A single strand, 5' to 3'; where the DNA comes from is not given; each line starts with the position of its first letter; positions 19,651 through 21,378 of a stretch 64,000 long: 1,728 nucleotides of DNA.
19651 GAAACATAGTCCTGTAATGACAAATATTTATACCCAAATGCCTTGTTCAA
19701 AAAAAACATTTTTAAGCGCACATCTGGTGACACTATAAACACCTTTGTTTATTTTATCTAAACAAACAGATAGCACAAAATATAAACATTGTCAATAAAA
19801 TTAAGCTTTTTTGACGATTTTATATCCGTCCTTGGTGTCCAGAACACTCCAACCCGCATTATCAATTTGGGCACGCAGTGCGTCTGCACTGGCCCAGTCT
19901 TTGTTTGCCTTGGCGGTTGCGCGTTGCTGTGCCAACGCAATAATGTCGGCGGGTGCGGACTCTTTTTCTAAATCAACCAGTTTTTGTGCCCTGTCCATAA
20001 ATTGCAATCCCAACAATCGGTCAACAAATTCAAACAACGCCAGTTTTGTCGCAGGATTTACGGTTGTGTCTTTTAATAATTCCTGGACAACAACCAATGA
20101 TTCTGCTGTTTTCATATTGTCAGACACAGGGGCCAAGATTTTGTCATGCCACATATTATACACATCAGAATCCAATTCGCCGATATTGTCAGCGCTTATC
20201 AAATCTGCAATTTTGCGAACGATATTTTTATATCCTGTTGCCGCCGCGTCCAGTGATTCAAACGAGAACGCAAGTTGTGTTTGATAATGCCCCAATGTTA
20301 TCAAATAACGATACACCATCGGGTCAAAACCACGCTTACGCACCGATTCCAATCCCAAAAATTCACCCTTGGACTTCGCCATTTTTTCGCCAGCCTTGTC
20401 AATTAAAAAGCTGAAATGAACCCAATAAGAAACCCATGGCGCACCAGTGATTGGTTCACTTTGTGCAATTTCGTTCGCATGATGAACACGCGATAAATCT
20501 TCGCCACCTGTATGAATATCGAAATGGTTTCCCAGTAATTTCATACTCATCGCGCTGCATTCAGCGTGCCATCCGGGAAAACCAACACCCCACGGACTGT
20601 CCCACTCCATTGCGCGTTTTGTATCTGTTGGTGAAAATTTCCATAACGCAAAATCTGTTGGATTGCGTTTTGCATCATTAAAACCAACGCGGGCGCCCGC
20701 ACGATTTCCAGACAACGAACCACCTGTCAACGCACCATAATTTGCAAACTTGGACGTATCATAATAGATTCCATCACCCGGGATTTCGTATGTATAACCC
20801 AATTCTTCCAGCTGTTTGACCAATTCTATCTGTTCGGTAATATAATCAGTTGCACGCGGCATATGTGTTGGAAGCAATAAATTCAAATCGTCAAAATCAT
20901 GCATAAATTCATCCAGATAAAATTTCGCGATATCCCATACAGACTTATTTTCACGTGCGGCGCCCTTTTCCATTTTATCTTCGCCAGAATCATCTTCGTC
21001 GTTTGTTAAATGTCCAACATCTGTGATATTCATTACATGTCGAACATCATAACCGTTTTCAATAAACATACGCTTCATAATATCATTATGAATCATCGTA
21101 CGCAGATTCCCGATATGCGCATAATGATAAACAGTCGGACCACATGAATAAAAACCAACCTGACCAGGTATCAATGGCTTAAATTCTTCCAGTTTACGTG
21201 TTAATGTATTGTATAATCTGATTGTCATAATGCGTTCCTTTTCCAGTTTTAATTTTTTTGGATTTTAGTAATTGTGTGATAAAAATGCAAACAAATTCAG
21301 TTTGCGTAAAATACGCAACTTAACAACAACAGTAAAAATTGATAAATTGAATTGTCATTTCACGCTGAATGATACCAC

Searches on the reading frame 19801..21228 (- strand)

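Call 99: search_protein_families(library=pfam, proteins=[window:19801-21228:-], max_evalue=0.00001)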
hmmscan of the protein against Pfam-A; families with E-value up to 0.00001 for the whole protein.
window:19801-21228:- (475 aa): 3 families
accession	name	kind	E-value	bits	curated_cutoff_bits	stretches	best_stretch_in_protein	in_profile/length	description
PF01406.26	tRNA-synt_1e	-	5.9e-87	292.3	27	1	16-329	2-299/301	tRNA synthetases class I (C) catalytic domain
PF01921.24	tRNA-synt_1f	-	4.5e-08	32.9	27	0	270-347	270-344/360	tRNA synthetases class I (K)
PF09334.17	tRNA-synt_1g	-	5.4e-06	25.9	20.1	0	36-149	13-116/391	tRNA synthetases class I (M)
